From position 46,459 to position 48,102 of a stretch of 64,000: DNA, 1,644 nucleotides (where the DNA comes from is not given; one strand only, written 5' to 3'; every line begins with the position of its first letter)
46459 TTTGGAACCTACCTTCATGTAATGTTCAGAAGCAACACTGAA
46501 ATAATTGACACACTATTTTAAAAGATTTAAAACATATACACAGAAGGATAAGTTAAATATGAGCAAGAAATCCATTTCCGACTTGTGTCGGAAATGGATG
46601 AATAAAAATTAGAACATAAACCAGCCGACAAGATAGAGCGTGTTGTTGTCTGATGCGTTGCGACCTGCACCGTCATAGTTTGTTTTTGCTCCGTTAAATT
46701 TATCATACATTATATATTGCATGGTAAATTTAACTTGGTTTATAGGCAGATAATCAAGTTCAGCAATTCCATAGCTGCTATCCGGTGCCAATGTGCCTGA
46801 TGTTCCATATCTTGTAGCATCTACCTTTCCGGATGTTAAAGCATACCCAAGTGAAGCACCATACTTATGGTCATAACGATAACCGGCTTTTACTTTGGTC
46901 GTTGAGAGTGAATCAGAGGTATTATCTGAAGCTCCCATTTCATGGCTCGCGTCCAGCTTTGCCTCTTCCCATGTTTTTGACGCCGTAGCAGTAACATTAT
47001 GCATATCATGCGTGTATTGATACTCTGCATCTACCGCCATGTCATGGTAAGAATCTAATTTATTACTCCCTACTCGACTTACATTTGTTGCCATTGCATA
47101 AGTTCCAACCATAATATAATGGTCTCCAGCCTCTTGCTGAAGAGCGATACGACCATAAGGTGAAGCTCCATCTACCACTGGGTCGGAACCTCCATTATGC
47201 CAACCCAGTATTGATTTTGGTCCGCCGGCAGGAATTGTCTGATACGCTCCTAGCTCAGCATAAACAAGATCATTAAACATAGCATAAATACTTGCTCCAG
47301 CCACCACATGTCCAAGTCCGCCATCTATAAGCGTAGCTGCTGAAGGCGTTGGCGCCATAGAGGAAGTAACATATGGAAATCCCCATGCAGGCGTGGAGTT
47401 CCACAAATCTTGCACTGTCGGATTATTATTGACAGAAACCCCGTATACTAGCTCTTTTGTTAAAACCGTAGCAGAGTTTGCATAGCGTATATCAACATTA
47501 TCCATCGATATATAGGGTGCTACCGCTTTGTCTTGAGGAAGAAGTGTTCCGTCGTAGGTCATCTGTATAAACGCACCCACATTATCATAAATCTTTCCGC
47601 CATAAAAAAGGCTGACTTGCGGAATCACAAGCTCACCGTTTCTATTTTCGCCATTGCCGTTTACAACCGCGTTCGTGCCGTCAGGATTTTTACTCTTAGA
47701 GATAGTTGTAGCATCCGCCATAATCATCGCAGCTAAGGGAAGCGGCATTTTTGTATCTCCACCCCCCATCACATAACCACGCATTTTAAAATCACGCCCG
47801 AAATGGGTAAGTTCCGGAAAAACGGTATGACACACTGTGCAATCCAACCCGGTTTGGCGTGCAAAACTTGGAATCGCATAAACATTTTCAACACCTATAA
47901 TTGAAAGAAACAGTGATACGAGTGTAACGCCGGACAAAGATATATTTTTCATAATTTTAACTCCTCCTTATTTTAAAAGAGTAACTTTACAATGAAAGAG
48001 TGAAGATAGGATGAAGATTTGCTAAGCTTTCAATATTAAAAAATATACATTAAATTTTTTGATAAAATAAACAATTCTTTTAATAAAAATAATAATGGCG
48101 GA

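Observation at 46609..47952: Cyc2-type iron-oxidase cytochrome-porin in a sulfur/hydrogen oxidiser lineage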

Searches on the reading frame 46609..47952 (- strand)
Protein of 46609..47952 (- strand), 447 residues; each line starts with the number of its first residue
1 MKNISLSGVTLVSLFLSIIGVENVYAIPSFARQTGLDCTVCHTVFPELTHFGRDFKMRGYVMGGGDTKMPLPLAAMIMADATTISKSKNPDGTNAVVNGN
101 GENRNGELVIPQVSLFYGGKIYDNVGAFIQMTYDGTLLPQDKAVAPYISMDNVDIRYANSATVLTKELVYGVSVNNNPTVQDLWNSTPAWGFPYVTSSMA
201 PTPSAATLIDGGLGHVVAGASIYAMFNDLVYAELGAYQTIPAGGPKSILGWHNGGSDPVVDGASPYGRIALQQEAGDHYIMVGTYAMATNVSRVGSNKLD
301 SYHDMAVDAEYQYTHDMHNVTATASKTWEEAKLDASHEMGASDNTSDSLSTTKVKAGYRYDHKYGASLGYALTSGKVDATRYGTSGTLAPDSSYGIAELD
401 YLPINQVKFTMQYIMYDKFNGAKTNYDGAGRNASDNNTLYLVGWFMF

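Call 3: search_protein_families(library=pfam, proteins=[window:46609-47952:-], max_evalue=0.1)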
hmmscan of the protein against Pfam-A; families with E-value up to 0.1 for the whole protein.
window:46609-47952:- (447 aa): 0 families

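Call 4: search_protein_families(library=ncbifam, proteins=[window:46609-47952:-], max_evalue=0.1)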
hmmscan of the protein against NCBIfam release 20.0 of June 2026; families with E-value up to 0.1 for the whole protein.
window:46609-47952:- (447 aa): 0 families

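Call 5: search_solved_structures(query=window:46609-47952:-, max_evalue=10, show_alignments=2)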
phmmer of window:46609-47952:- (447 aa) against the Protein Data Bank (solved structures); distinct sequences matched with E-value up to 10: 0.

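Call 6: find_homologous_proteins(query=window:46609-47952:-, max_evalue=0.001)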
Query window:46609-47952:- (447 aa): 7045 proteins with E <= 0.001 among 8000 candidates; the best 120 are listed.
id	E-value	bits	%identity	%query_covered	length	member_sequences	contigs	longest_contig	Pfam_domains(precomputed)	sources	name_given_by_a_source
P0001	0.0e+0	1016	100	100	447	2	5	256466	-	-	-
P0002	1.7e-235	800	77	100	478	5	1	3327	-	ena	-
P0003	2.0e-219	747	72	100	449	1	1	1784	-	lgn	-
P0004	2.7e-214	731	73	96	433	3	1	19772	-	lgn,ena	-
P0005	8.5e-214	729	71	100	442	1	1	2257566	-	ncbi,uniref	ncbi:hypothetical protein [Sulfurimonas sp. HSL-1716]|uniref:hypothetical protein n=1 Tax=Hydrocurvi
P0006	7.2e-203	693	67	100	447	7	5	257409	-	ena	-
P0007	1.6e-194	665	63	100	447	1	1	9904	-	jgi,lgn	-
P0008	7.2e-193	660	64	100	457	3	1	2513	-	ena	-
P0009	4.4e-179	615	63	100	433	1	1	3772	-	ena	-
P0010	8.2e-157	541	56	100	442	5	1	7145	-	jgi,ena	-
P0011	2.2e-150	520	54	100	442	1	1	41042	-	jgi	jgi:hypothetical protein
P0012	2.4e-149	517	54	99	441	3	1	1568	-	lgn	-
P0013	8.6e-149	515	53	95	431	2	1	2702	-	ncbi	-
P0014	1.7e-148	514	54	99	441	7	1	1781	-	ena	-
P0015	3.2e-148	513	55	99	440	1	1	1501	-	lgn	-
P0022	2.2e-144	500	53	100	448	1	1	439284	-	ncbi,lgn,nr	ncbi:MAG: hypothetical protein PHO27_03955 [Sulfuricurvum sp.]|nr:hypothetical protein [Sulfuricurvu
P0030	2.9e-133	464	50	99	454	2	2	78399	-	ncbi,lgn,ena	-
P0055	1.1e-104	369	44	98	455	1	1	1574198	-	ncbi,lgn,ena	-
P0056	1.2e-104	369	43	100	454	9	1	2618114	-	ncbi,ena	-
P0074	9.4e-103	363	46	94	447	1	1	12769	-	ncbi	-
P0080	2.4e-102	362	43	99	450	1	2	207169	-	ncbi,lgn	-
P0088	2.6e-101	358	44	100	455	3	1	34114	-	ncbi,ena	-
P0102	8.6e-101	357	44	97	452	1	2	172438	-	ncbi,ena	-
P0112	2.1e-100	355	44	98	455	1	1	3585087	-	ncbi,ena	-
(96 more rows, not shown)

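Call 17: list_cluster_members(proteins=[P0005, P0055, P0056, P0112, P0080, P0102, P0088, P0030, P0074, P0001])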
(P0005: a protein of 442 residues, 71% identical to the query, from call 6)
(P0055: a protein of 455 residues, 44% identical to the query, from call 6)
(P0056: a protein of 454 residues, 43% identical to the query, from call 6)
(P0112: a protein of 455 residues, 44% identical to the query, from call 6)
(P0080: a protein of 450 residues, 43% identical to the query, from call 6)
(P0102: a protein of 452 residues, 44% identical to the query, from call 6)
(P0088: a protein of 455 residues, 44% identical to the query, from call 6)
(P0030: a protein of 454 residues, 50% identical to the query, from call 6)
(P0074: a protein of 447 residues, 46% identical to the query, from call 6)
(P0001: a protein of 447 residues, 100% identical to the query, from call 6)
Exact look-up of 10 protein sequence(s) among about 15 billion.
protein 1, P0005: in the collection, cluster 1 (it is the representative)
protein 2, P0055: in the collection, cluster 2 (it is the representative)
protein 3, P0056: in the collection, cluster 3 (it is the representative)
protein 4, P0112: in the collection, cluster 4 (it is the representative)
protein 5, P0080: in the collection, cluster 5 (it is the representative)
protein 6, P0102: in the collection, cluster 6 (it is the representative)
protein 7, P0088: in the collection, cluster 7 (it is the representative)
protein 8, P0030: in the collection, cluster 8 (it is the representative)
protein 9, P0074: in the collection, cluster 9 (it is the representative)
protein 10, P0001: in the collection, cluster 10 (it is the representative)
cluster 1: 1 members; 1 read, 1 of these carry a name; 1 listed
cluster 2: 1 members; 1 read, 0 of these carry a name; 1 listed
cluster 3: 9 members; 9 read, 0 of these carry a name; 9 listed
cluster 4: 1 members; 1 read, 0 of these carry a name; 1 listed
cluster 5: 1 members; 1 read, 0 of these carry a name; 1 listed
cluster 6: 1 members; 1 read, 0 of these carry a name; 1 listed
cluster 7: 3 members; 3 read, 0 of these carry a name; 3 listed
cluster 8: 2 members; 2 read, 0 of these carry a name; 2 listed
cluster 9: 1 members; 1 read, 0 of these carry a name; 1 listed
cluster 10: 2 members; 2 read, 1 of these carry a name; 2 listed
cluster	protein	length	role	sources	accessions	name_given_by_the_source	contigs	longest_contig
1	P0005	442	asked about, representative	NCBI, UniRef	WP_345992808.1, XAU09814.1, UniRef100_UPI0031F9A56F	hypothetical protein [Sulfurimonas sp. HSL-1716] | hypothetical protein n=1 Tax=Hydrocurvibacter sulfurireducens TaxID=3131937 ...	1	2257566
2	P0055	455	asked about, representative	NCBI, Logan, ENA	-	-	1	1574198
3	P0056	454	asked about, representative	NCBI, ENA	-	-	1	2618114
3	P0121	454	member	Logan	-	-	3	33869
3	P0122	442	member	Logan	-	-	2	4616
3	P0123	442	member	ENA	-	-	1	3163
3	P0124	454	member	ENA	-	-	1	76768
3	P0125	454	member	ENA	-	-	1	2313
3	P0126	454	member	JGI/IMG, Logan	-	-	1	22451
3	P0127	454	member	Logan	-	-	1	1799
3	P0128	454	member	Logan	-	-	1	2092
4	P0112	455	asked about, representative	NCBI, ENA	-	-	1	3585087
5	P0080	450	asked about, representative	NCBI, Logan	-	-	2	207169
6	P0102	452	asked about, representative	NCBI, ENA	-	-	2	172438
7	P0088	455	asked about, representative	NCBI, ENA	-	-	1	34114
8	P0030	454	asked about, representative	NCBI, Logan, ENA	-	-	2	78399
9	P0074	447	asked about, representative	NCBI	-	-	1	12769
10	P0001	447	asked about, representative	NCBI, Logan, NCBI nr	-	-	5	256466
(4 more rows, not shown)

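Call 20: find_encoding_contigs(protein=P0005, flank=8000, max_places=3)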
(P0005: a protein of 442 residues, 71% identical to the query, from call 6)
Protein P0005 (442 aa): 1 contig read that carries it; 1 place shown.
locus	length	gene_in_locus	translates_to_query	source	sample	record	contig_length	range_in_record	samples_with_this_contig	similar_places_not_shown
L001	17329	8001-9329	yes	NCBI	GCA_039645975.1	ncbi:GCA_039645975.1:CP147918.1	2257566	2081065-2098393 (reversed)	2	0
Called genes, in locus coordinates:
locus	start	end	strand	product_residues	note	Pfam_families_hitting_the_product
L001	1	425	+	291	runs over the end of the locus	PF04055:Radical_SAM, PF13186:SPASM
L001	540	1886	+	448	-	PF02254:TrkA_N, PF13241:NAD_binding_7 (faint), PF02080:TrkA_C (faint), PF02254:TrkA_N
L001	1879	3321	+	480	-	PF02386:TrkH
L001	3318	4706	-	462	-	PF01656:CbiA, PF13500:AAA_26, PF07685:GATase_3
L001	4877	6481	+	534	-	PF00672:HAMP (faint), PF00015:MCPsignal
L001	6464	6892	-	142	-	-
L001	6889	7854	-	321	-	PF01032:FecCD, PF00950:ABC-3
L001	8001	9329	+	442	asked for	-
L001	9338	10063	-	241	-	PF02463:SMC_N, PF13175:AAA_15 (faint), PF13476:AAA_23 (weak), PF00005:ABC_tran, PF13166:AAA_13 (faint), PF13304:AAA_21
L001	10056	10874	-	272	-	PF01497:Peripla_BP_2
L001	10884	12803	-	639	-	PF07715:Plug, PF00593:TonB_dep_Rec_b-barrel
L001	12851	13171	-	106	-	-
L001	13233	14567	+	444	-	PF05833:NFACT_N, PF05670:NFACT-R_1 (weak)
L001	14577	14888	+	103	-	-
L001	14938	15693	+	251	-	PF01148:CTP_transf_1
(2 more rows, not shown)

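Call 21: find_encoding_contigs(protein=P0006, flank=8000, max_places=3)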
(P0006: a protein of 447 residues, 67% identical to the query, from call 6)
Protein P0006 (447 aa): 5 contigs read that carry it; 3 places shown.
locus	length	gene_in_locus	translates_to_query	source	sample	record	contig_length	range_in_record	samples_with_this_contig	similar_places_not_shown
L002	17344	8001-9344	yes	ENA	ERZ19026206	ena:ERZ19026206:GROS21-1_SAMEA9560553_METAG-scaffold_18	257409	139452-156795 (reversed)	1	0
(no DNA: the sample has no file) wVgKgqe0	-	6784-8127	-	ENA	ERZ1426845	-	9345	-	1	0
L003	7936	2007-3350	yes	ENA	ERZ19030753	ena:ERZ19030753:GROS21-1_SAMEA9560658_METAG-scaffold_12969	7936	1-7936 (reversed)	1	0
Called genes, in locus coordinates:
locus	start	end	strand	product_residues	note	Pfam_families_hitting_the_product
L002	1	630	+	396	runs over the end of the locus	PF02321:OEP (weak)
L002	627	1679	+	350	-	PF25973:BSH_CzcB (faint)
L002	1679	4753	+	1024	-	PF00873:ACR_tran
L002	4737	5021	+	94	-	PF11582:DUF3240 (weak)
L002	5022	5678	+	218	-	PF00072:Response_reg, PF00486:Trans_reg_C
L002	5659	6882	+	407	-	PF00512:HisKA (faint)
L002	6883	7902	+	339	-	-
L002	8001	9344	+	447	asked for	-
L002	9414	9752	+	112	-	-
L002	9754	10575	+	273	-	PF02424:ApbE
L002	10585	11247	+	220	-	PF00072:Response_reg, PF00486:Trans_reg_C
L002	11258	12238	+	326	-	PF13609:Porin_4 (faint)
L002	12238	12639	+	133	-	-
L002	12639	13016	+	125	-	PF00072:Response_reg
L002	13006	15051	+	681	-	PF00512:HisKA, PF02518:HATPase_c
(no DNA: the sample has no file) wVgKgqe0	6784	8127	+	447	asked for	-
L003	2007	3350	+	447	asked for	-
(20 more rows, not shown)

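Call 28: predict_structure(alignment_id=A1)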
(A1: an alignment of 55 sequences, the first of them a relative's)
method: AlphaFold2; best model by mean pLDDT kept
length: 447 residues; sequences in the alignment: 55
mean_pLDDT: 80.7   pTM: 0.79
mean pLDDT of the five models: 80.7, 79.6, 78.0, 77.1, 77.1
residues with pLDDT >= 90: 177; 70-90: 169; 50-70: 69; < 50: 32
segments of 3 or more residues with pLDDT < 50: 1-8, 15-29, 187-192
pLDDT, mean of each block of 10 residues (from residue 1): 46 45 38 61 70 87 61 82 89 82 86 85 88 77 70 90 96 86 59 60 78 79 95 92 63 62 93 93 94 90 95 91 93 93 91 92 91 88 64 92 87 92 86 92 89
secondary structure, 60 per line:
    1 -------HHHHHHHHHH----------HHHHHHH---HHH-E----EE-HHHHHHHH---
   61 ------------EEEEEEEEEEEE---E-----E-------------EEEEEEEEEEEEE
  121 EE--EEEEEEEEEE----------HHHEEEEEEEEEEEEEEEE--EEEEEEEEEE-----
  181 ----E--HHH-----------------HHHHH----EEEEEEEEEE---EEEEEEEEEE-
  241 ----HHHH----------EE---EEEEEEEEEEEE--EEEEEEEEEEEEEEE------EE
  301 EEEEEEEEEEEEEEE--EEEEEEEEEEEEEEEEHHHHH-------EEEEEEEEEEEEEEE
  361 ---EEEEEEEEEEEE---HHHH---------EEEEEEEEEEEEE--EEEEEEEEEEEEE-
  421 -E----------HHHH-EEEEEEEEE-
elements in order: H8-17 H28-34 H50-57 E73-84 E108-122 E125-134 E148-163 E166-175 H208-212 E217-226 E230-239 H245-248 E264-275 E278-292 E299-315 E318-333 H334-338 E346-360 E364-375 H379-382 E392-404 E407-419 H433-436 E438-446

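Call 34: fold_search(model_id=the predicted structure, library=pdb)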
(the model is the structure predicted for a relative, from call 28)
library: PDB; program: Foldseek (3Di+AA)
matches with E <= 10: 856; with E <= 0.001: 230
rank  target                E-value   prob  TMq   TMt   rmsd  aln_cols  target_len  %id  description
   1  7eqm_A                2.5e-09  1.00  0.45  0.58   7.8       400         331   13  Apo Truncated VhChiP (Delta 1-19) (released 2022-08-10)
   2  6ehd                  8.7e-09  1.00  0.42  0.55   8.3       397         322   10  OmpT (in-vitro folded), an outer membrane protein of Vibrio cholerae (released 2018-04-25)
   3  5mdo_A                9.7e-09  1.00  0.45  0.56   7.7       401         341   14  Crystal structure of in vitro folded Chitoporin VhChip from Vibrio harveyi (crystal form I) (released 2017-12-20)
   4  5mdq_A                2.2e-08  1.00  0.46  0.56   7.6       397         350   15  Crystal structure of outer membrane expressed Chitoporin VhChip from Vibrio harveyi (released 2017-12-20)
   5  5ldt_A                2.2e-08  1.00  0.43  0.47  10.8       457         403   10  Crystal Structures of MOMP from Campylobacter jejuni (released 2016-10-26)
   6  6eus_A                2.4e-08  1.00  0.46  0.58   8.1       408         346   11  Crystal structure of the outer membrane channel DcaP of Acinetobacter baumannii (released 2018-11-14)
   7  4aui_A                2.4e-08  1.00  0.43  0.58   8.4       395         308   11  STRUCTURE AND FUNCTION OF THE PORB PORIN FROM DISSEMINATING N. GONORRHOEAE (released 2012-10-10)
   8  5o9c_A                5.7e-08  1.00  0.46  0.57   7.9       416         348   12  Crystal structure of Omp36 from Enterobacter aerogenes (released 2018-06-27)
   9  4d64_A                6.3e-08  1.00  0.46  0.55   7.2       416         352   12  Structure of porin Omp-Pst1 from P. stuartii; the crystallographic symmetry generates a dimer of trimers. (released 2016-03-09)
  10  9a32_MODEL_1_A        6.3e-08  1.00  0.43  0.50   8.6       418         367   11  Model of E. coli OmpC by in-cell photo-crosslinking MS and deep learning (released 2023-02-24)
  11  9wcb_A                9.2e-08  1.00  0.48  0.60   6.8       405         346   12  Open state of A8 gpJ 713 central tail fiber with OmpC G17 from E. coli EDL933 (released 2026-01-28)
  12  6ehe                  9.7e-08  1.00  0.44  0.60   6.8       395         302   10  OmpTdeltaL8 (loop L8 deletion mutant of OmpT), an outer membrane protein of Vibrio cholerae (released 2018-04-25)
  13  4kr8_A                9.7e-08  1.00  0.44  0.55   7.2       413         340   14  Salmonella typhi OmpF complex with Daunomycin (released 2014-05-28)
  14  7de8                  9.7e-08  1.00  0.42  0.51   8.4       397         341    9  Crystal Structure of outer membrane protein PorB with G103K mutations from Neisseria meningitidis W135 (released 2021-03-31)
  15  5ldv                  1.3e-07  1.00  0.43  0.47  10.3       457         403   10  Crystal Structures of MOMP from Campylobacter jejuni (released 2016-10-26)
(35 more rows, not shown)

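Call 36: find_related_loci(query=A1, collection=genome_contigs, flank=6000)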
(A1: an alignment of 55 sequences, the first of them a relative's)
Query A1 (447 aa) in genome_contigs; peptide patterns used: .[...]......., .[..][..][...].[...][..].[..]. (x = any residue, [..] = any of these).
600 stretches matched a pattern (row limit reached: there are more); 583 encode a relative of the query (tblastn E <= 1e-3); the best 80 are kept; 80 distinct loci.
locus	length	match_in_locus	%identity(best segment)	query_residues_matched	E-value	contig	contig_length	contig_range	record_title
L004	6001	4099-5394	53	17-447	8e-158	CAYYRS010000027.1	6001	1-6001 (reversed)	MAG TPA_asm: uncultured Campylobacterales bacterium isolate SRP128015_co4_29 genome assembly, contig: NODE_3496_length_6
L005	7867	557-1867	54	6-447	8e-154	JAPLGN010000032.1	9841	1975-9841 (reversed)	MAG: Campylobacterales bacterium isolate LacPavin_0920_WC57_MAG_40_38 LacPavin_0920_WC57_scaffold_1405648, whole genome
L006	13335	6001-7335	47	3-447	5e-123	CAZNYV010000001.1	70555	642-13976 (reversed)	MAG TPA_asm: uncultured Campylobacteraceae bacterium isolate binchicken_co221_23 genome assembly, contig: NODE_3_length_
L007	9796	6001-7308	46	1-447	4e-122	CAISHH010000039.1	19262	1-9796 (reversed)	MAG: uncultured Campylobacterales bacterium isolate MJ4_bin-227 genome assembly, contig: bin-227:039/172, whole genome s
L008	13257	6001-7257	43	26-447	2e-105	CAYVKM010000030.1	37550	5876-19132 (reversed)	MAG TPA_asm: uncultured Calditrichaceae bacterium isolate SRP214966_co2_132 genome assembly, contig: NODE_1200_length_37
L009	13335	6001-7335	44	11-447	1e-104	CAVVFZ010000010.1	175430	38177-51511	MAG: uncultured delta proteobacterium isolate MFD01721.bin.1.133 genome assembly, contig: contig_18565, whole genome sho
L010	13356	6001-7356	40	11-447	2e-104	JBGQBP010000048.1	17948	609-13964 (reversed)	MAG: Candidatus Binatia bacterium isolate OBJ2_061818_110_61 k141_2936067_length_17948_cov_39.9560, whole genome shotgun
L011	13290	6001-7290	43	26-447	3e-104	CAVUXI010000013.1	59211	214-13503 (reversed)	MAG: uncultured beta proteobacterium isolate MFD06526.bin.2.60 genome assembly, contig: contig_32963, whole genome shotg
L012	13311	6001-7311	42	15-447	4e-104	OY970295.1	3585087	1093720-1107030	MAG: Thermodesulfovibrionales bacterium isolate MFD01299.bin.c.3 genome assembly, chromosome: 1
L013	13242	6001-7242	45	27-447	5e-104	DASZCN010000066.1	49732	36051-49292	MAG TPA_asm: Gemmatimonadales bacterium isolate SMAG_U6443 k141_105735, whole genome shotgun sequence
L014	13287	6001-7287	43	27-447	5e-104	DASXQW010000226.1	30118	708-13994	MAG TPA_asm: Casimicrobiaceae bacterium isolate SMAG_U4623 k141_1701741, whole genome shotgun sequence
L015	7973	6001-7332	43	5-446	2e-103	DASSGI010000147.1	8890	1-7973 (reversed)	MAG TPA_asm: Casimicrobiaceae bacterium isolate SMAG_U1029 k141_375621, whole genome shotgun sequence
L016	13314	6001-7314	42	11-447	4e-103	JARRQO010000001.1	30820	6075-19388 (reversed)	MAG: Deltaproteobacteria bacterium isolate Spart_204_MAG scaffold_319, whole genome shotgun sequence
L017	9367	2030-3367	41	1-447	6e-103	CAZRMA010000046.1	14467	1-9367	MAG TPA_asm: uncultured Ignavibacteriaceae bacterium isolate SRP214966_co3_129 genome assembly, contig: NODE_6362_length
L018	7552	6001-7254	40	27-447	1e-102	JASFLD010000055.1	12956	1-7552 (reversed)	MAG: Gemmatimonadales bacterium isolate D0817M02metaG_sub_Bin_188 D0817M02metaG_FD_scaffold_1638_c1, whole genome shotgu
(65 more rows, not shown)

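Call 40: search_dna_similar(query=window:46609-47952:-, collection=plasmids, mode=protein, max_rows=40, rows=spread)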
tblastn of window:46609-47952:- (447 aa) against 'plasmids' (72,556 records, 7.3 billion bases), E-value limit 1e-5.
Records with a match: 15; places in all: 15; records where one place covers at least 80% of the query: 15.
Best place of each record, by identity: <60% 15.
By first word of the organism name: Ralstonia 6; Caballeronia 2; Acidiphilium 2; Paraburkholderia 1; Methylocystis 1; Acidithiobacillus 1; Polymorphobacter 1; Ideonella 1.
By predicted mobility (MOB-suite, as given by PLSDB): non-mobilizable 10; mobilizable 4; conjugative 1.
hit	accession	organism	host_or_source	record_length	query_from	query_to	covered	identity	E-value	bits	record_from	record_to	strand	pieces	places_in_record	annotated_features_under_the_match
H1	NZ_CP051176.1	Ralstonia solanacearum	Whole organism,tomato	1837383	26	447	94%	43.6%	7e-93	314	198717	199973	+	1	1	none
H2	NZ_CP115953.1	Ralstonia solanacearum CFBP2957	Solanum lycopersicum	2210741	26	447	94%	43.6%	9e-93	314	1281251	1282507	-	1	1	none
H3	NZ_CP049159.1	Caballeronia sp. SBC1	whole organism,soil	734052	17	447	96%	41.8%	3e-93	315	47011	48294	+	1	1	cytochrome C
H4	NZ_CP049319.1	Caballeronia sp. SBC2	whole organism,soil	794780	17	447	96%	41.8%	3e-93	315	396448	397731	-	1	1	cytochrome C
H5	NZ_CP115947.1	Ralstonia solanacearum MolK2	Musa sp.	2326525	10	447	98%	36.9%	8e-71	250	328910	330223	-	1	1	record has no annotation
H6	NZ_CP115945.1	Ralstonia syzygii R24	Syzygium aromaticum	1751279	11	447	98%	36.7%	4e-71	251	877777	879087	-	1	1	none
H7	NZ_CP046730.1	Ralstonia syzygii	tobacco,cell culture,leaf veins ...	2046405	11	447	98%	36.5%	7e-71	250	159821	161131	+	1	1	none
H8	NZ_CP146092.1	Ralstonia sp. RRA.1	-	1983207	21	447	96%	37.1%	3e-71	251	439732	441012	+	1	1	none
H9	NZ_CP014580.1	Paraburkholderia phytofirmans OLGA172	-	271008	10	444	97%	35.8%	2e-73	258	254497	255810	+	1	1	cytochrome C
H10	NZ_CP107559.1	Methylocystis sp. MJC1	whole organism,Alpine Peat Bogs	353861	9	447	98%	34.5%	1e-73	258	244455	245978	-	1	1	hypothetical protein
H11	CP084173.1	Acidithiobacillus ferrooxidans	cell culture,River sediment polluted by ...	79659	33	447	93%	34.3%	2e-55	206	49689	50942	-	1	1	hypothetical protein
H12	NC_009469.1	Acidiphilium cryptum JF-5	-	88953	33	447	93%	34.3%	2e-55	206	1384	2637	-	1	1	hypothetical protein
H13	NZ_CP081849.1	Polymorphobacter megasporae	Megaspora,lichen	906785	22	447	95%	33.2%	1e-55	206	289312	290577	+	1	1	hypothetical protein | c-type cytochrome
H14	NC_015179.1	Acidiphilium multivorum AIU301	-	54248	33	447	90%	35.0%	1e-47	216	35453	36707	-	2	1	hypothetical protein (x2)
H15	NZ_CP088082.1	Ideonella dechloratans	Cell culture,Activated sludge, ...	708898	26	444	94%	33.1%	2e-59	217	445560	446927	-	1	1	cytochrome C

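Call 58: find_encoding_contigs(protein=P0004, flank=8000, max_places=2)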
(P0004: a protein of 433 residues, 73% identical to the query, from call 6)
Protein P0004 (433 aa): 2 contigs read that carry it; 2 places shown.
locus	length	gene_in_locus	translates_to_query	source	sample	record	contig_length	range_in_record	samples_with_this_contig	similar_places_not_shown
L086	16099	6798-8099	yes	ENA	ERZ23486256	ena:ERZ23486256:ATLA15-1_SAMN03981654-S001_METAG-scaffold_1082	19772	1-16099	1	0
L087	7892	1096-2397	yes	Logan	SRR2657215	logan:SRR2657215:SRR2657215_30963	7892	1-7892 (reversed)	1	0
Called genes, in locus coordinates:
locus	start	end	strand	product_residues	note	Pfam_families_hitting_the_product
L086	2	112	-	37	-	?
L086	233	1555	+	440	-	PF02254:TrkA_N, PF02737:3HCDH_N (faint), PF13241:NAD_binding_7 (faint), PF02080:TrkA_C (faint), PF02254:TrkA_N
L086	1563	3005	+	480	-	PF02386:TrkH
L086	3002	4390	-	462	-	PF01656:CbiA, PF13500:AAA_26, PF07685:GATase_3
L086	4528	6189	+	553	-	PF00672:HAMP (weak), PF00015:MCPsignal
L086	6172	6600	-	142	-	-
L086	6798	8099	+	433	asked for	-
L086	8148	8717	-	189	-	-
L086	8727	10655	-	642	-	PF07715:Plug, PF00593:TonB_dep_Rec_b-barrel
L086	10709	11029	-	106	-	-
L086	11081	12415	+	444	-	PF05833:NFACT_N, PF05670:NFACT-R_1 (weak)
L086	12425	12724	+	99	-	-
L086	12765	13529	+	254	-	PF01148:CTP_transf_1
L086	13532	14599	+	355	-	PF02670:DXP_reductoisom, PF08436:DXP_redisom_C, PF13288:DXPR_C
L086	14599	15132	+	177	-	PF06821:Ser_hydrolase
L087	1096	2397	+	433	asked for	-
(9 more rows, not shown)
